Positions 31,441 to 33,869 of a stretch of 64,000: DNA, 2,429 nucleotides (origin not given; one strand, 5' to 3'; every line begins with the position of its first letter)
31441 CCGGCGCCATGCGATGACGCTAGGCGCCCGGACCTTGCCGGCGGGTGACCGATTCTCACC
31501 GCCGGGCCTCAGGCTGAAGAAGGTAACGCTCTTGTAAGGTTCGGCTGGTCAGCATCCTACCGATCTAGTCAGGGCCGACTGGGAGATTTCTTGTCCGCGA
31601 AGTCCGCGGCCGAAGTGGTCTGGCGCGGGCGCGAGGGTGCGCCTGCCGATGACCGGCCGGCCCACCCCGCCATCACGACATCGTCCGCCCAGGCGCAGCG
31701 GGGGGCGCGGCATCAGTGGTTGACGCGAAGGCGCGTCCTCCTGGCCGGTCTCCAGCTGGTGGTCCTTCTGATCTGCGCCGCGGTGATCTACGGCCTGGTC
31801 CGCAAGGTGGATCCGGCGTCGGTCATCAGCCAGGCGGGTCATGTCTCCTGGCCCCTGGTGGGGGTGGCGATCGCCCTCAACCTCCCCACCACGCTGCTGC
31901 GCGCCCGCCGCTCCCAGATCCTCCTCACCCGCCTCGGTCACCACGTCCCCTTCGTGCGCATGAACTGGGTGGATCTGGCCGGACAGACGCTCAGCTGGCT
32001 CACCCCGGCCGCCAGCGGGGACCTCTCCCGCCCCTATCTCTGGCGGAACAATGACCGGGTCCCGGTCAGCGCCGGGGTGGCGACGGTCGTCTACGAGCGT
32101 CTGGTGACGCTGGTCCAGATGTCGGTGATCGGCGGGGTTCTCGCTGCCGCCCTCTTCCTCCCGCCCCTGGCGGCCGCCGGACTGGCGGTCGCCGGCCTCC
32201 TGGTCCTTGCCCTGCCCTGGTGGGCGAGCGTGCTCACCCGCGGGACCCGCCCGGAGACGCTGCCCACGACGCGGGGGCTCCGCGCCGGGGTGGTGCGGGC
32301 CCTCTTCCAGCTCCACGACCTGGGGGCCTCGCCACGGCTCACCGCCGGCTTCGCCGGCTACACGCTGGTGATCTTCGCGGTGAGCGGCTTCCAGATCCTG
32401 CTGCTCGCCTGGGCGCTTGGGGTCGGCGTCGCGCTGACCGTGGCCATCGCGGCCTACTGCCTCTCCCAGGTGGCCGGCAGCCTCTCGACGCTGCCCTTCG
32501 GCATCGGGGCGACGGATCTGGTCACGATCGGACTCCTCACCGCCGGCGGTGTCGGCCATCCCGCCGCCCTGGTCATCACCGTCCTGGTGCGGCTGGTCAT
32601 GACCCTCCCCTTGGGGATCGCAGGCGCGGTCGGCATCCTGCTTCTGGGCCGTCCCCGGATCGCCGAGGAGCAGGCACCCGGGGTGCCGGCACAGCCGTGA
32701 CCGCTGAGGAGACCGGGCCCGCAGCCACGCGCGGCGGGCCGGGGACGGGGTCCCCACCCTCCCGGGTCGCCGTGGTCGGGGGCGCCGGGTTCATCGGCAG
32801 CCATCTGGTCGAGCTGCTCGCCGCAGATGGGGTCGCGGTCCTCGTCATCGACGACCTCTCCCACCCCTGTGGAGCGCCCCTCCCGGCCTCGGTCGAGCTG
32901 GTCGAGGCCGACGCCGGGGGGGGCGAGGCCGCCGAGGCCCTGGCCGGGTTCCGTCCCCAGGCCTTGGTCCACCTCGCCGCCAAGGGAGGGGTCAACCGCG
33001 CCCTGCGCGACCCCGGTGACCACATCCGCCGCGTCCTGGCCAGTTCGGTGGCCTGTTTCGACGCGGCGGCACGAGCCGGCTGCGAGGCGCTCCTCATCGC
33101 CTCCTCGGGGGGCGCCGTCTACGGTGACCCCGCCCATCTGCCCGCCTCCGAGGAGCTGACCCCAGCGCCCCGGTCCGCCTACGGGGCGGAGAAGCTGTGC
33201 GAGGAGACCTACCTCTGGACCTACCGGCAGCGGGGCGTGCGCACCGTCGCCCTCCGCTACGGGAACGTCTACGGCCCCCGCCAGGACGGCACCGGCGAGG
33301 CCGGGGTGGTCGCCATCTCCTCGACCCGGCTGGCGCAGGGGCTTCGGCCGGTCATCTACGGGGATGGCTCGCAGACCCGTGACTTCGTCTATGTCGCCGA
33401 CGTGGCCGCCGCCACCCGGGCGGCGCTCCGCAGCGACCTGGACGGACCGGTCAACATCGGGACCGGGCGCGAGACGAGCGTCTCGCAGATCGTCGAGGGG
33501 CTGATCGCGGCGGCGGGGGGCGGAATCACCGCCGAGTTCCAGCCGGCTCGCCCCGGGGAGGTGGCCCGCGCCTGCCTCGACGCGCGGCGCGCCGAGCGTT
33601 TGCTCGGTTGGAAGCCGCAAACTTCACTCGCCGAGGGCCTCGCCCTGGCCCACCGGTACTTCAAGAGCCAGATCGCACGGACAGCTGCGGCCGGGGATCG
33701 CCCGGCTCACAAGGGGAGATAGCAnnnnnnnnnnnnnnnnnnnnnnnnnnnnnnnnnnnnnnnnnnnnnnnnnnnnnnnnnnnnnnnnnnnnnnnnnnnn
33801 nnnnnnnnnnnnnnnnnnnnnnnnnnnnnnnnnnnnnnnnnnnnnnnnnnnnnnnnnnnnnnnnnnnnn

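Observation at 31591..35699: Tight four-gene operon for sulfoquinovose: flippase-like protein, NAD epimerase, UDP-sulfoquinovose synthase (SqdB) and a GT2 polyprenyl-phosphate-type transferase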

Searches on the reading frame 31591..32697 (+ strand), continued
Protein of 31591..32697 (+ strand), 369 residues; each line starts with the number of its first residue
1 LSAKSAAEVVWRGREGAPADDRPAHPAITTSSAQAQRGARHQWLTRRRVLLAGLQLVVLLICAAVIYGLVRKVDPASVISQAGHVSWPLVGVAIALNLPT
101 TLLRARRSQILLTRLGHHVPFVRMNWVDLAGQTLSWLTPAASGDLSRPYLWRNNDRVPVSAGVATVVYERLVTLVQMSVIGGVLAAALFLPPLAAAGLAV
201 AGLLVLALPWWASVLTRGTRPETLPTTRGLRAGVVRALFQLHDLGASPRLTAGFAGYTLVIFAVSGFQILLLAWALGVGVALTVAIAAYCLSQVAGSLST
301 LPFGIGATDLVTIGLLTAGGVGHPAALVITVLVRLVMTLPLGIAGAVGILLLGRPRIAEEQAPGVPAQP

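Call 84: predict_structure(alignment_id=A4)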
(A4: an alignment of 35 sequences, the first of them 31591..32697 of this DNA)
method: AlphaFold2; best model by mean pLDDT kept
length: 369 residues; sequences in the alignment: 35
mean_pLDDT: 83.6   pTM: 0.78
mean pLDDT of the five models: 83.6, 80.6, 80.2, 78.9, 77.2
residues with pLDDT >= 90: 192; 70-90: 118; 50-70: 28; < 50: 31
segments of 3 or more residues with pLDDT < 50: 1-19, 360-366
pLDDT, mean of each block of 10 residues (from residue 1): 41 44 52 67 82 85 80 79 88 96 96 96 95 83 88 93 94 94 95 93 87 77 73 87 88 94 97 95 97 89 79 95 93 91 90 69 48
secondary structure, 60 per line:
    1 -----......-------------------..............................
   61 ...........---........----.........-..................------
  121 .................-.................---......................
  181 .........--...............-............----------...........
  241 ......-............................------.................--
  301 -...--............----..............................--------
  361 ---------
elements in order: H6-11 H31-71 H75-82 H87-95 H97-114 H121-137 H139-155 H159-189 H192-206 H208-219 H230-246 H248-275 H282-298 H307-318 H323-352

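Call 87: fold_search(model_id=the predicted structure, library=pdb)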
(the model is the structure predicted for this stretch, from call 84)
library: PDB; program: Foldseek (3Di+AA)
matches with E <= 10: 336; with E <= 0.001: 6
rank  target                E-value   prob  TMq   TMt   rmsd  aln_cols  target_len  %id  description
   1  9j8s_A                2.9e-05  1.00  0.56  0.28   6.4       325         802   18  MprF from Pseudomonas aeruginosa in nanodisc, C2 symmetry (released 2025-09-03)
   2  9goe_A                3.7e-05  1.00  0.56  0.28   7.2       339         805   19  Cryo-EM structure of the multiple peptide resistance factor (MprF) from Pseudomonas aeruginosa bound to a synthetic na (released 2025-03-12)
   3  7duw_A                5.2e-05  1.00  0.54  0.27   6.9       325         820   17  Cryo-EM structure of the multiple peptide resistance factor (MprF) loaded with two lysyl-phosphatidylglycerol molecule (released 2021-04-21)
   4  9j8q_A                5.7e-05  1.00  0.55  0.28   7.0       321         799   19  MprF from Pseudomonas aeruginosa in GDN micelle, C2 symmetry (released 2025-09-03)
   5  6lvf_A                8.4e-05  1.00  0.51  0.26   7.1       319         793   15  Cryo-EM structure of the multiple peptide resistance factor (MprF) loaded with one lysyl-phosphatidylglycerol molecule (released 2021-02-03)
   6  7f47                  2.3e-04  1.00  0.51  0.25   7.1       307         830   17  Cryo-EM structure of Rhizobium etli MprF (released 2022-06-22)
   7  5bz2                  8.4e-02  0.54  0.22  0.21  20.2       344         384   14  CRYSTAL STRUCTURE OF THE SODIUM PROTON ANTIPORTER NAPA IN INWARD-FACING CONFORMATION (released 2016-01-20)
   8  5xar_C                1.3e-01  0.41  0.19  0.18  21.3       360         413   12  Structural insights into the elevator-like mechanism of the sodium/citrate symporter CitS (released 2017-06-14)
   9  5xat_C                1.5e-01  0.23  0.16  0.15  20.7       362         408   13  Structural insights into the elevator-like mechanism of the sodium/citrate symporter CitS (released 2017-06-14)
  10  9lsi_A                1.7e-01  0.38  0.21  0.19  23.0       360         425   13  Cryo-EM structure of the S82C-S82C diabody complex (CitS-diabody #2-TLR3) (released 2025-03-12)
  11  5xat_B                1.7e-01  0.25  0.16  0.15  20.1       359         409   13  Structural insights into the elevator-like mechanism of the sodium/citrate symporter CitS (released 2017-06-14)
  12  9nor_B                1.9e-01  0.23  0.15  0.10  17.3       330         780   15  Human sweet taste receptor composed of TAS1R2 and TAS1R3 GPCRs from the combined datasets (released 2025-05-14)
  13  5xas_A                2.3e-01  0.18  0.16  0.15  19.5       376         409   12  Structural insights into the elevator-like mechanism of the sodium/citrate symporter CitS (released 2017-06-14)
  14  7v73                  2.6e-01  0.23  0.18  0.12  21.5       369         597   14  Thermostabilized human prestin in complex with chloride (released 2022-08-31)
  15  5xar_D                2.8e-01  0.25  0.18  0.17  21.5       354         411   12  Structural insights into the elevator-like mechanism of the sodium/citrate symporter CitS (released 2017-06-14)
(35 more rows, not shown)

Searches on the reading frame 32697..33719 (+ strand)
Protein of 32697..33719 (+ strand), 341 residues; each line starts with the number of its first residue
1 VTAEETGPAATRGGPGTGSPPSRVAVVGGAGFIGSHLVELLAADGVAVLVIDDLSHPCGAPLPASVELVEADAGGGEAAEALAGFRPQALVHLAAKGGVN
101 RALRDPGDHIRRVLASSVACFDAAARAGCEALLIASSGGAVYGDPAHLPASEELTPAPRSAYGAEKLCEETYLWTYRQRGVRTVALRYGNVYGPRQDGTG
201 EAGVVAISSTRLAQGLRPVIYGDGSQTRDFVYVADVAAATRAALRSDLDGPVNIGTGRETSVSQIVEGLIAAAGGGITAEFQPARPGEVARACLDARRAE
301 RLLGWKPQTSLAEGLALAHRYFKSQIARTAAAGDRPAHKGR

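Call 7: search_protein_families(library=pfam, proteins=[window:32697-33719:+], max_evalue=0.01)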
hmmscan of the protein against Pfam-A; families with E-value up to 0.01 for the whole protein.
window:32697-33719:+ (341 aa): 8 families
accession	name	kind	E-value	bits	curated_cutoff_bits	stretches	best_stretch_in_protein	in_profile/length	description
PF01370.27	Epimerase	-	7.8e-49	166.7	20.9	1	24-255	1-240/240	NAD dependent epimerase/dehydratase family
PF16363.11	GDP_Man_Dehyd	-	1.7e-41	143.2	27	1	26-315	2-329/332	GDP-mannose 4,6 dehydratase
PF01073.25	3Beta_HSD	-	8.4e-09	35.3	22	1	25-245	1-230/280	3-beta hydroxysteroid dehydrogenase/isomerase family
PF04321.23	RmlD_sub_bind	-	1.3e-08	34.7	27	1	23-196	2-156/287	RmlD substrate binding domain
PF02719.21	Polysacc_synt_2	-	3e-06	27.1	20.2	1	80-288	71-267/293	Polysaccharide biosynthesis protein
PF13460.12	NAD_binding_10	-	5.4e-06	26.8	27.2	1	28-167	1-130/184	NAD(P)H-binding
PF07993.18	NAD_binding_4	-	0.0058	16.3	20.1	0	158-233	173-251/258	Male sterility protein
PF13450.12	NAD_binding_8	-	0.0071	17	21.9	0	28-59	2-33/68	NAD(P)-binding Rossmann-like domain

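Call 8: search_protein_families(library=ncbifam, proteins=[window:32697-33719:+], max_evalue=0.01)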
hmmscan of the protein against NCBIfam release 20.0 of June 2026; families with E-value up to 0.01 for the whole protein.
window:32697-33719:+ (341 aa): 21 families
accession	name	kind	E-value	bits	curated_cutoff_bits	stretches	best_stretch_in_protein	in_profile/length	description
TIGR01179.1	galE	equivalog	7.1e-42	143.4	262.3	1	24-319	2-322/332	UDP-glucose 4-epimerase GalE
TIGR01181.1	dTDP_gluc_dehyt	equivalog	8.9e-33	113.7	365.1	1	24-323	2-312/321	dTDP-glucose 4,6-dehydratase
TIGR04180.1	EDH_00030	hypoth_equivalog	6.8e-25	87.7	475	1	25-309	2-296/297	NAD-dependent 4,6-dehydratase LegB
TIGR02197.1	heptose_epim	equivalog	4.9e-23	81.8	274.6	1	25-275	2-262/316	ADP-glyceromanno-heptose 6-epimerase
NF007956.0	PRK10675.1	subfamily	8.7e-21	74.4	394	1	23-314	2-321/338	UDP-glucose 4-epimerase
NF008360.0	PRK11150.1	equivalog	2.6e-18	66.3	452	1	133-271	112-252/310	ADP-glyceromanno-heptose 6-epimerase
NF011728.1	PRK15181.1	equivalog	4.8e-17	62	760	1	90-318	94-333/348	Vi polysaccharide biosynthesis UDP-N-acetylglucosaminuronic acid C-4 epimerase TviC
NF047922.1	GDPFucSynFcl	equivalog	2.4e-16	60.1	500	1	23-325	4-304/308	GDP-L-fucose synthase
NF007582.0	PRK10217.1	equivalog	3.7e-16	59.2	698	1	23-322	3-331/355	dTDP-glucose 4,6-dehydratase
NF007490.0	PRK10084.1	subfamily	8e-15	54.7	649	1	24-319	3-331/361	dTDP-glucose 4,6-dehydratase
NF043036.1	ErythonDh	equivalog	4.4e-10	39.3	325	1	23-181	2-169/321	D-erythronate dehydrogenase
TIGR01777.1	yfcH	hypoth_equivalog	2.8e-09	37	207.35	1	24-267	1-235/292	TIGR01777 family oxidoreductase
TIGR01214.1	rmlD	equivalog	4.2e-09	35.9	224.05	1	23-196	1-155/285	dTDP-4-dehydrorhamnose reductase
TIGR03466.1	HpnA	hypoth_equivalog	2e-08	33.5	367.65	1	24-327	3-299/327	hopanoid-associated sugar epimerase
NF058621.1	DiazavRedAvaA7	equivalog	2.7e-08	33.8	400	1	23-265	2-240/304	3-diazoavenalumate denitrifying reductase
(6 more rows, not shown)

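Call 28: search_solved_structures(query=window:32697-33719:+, show_alignments=1, max_evalue=1e-20)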
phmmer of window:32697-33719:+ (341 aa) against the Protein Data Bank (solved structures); distinct sequences matched with E-value up to 1e-20: 38.
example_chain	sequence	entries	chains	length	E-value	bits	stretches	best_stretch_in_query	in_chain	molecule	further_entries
4zrm_A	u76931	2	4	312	3.1e-58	201.1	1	23-324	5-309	UDP-glucose 4-epimerase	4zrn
7ys8_A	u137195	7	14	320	2.4e-56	194.9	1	23-324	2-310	UDP-glucose 4-epimerase | UDP-glucose 4-epimerase along with EC 5.1.3.2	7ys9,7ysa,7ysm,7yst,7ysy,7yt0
2p5u_A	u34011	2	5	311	1.1e-53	186.1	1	23-324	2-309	UDP-glucose 4-epimerase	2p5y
6wjb_A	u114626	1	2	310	3.2e-45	158.3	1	22-320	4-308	NAD-dependent epimerase/dehydratase family protein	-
6wj9_A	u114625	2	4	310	2.1e-44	155.6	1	22-320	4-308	NAD-dependent epimerase/dehydratase family protein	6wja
6dnt_A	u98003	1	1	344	1e-37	133.7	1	22-325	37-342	NAD-dependent epimerase/dehydratase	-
4lk3_A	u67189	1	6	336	2.2e-32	116.1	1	22-328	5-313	UDP-glucuronic acid decarboxylase 1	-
4gll_A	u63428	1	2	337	2.9e-32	115.7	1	22-328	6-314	UDP-glucuronic acid decarboxylase 1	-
2b69_A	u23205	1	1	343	3.3e-32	115.5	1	22-327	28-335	UDP-glucuronate decarboxylase 1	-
4m55_A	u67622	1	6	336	4.1e-32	115.2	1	22-328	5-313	UDP-glucuronic acid decarboxylase 1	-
6kv9_A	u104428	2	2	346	2.3e-31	112.7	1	15-322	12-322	MoeE5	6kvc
3icp_A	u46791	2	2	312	6e-29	104.8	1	23-315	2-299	NAD-dependent epimerase/dehydratase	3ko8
4twr_A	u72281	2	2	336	1.9e-28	103.1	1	22-305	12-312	NAD binding site:NAD-dependent epimerase/dehydratase:UDP-glucose 4-epimerase | UDP-glucose 4-epimerase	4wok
3aw9_A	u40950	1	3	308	7.4e-28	101.2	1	23-315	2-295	NAD-dependent epimerase/dehydratase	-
3vps_A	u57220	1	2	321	9.9e-28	100.8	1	22-324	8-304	NAD-dependent epimerase/dehydratase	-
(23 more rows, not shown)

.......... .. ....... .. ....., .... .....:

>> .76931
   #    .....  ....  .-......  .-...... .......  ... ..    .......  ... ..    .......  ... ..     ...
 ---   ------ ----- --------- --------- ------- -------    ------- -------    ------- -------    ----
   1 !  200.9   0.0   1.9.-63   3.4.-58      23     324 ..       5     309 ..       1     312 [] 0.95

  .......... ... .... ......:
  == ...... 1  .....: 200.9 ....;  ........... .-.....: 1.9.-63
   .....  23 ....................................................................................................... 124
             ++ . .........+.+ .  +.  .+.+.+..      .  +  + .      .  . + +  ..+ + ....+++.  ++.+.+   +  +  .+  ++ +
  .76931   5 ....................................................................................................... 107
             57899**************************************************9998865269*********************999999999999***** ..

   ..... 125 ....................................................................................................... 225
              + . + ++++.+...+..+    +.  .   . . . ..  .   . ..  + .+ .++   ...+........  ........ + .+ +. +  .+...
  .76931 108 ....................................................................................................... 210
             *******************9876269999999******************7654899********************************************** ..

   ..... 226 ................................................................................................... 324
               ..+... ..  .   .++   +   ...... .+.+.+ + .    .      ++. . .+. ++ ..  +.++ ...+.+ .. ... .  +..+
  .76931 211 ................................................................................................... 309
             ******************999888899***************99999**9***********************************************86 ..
